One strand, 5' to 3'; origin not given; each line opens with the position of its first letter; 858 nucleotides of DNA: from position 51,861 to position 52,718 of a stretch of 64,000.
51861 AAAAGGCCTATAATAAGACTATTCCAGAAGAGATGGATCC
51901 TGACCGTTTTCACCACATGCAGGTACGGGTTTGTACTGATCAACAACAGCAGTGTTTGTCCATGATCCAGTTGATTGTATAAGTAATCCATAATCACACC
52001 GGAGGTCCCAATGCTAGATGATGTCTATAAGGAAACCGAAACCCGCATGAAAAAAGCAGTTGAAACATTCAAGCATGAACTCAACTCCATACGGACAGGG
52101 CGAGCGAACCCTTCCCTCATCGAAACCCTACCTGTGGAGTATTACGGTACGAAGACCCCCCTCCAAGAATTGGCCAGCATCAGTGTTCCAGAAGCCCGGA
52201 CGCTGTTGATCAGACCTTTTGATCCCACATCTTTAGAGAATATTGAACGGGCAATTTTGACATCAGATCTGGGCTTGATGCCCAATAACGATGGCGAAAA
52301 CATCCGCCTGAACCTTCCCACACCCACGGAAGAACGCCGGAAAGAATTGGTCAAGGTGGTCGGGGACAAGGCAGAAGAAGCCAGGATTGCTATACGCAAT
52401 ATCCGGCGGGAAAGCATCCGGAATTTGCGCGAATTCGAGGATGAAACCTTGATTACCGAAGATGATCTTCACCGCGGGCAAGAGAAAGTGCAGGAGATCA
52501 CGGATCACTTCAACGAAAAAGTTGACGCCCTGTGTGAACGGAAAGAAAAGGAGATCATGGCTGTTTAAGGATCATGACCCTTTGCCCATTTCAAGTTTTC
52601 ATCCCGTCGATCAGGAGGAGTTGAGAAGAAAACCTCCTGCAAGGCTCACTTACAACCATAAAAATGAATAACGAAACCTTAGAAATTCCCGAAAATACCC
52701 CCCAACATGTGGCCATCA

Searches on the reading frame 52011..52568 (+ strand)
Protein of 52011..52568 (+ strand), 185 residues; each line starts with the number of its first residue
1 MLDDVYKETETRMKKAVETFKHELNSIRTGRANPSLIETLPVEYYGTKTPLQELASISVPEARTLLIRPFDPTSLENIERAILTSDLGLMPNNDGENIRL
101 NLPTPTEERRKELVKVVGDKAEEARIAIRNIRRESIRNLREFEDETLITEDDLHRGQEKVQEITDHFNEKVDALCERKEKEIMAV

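Call 78: search_protein_families(library=pfam, proteins=[window:52011-52568:+], max_evalue=0.001)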
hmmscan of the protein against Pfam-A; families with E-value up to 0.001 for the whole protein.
window:52011-52568:+ (185 aa): 1 family
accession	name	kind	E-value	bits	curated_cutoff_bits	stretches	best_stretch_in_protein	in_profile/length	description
PF01765.24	RRF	-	5.7e-65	218.6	29.7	1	20-183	1-164/164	Ribosome recycling factor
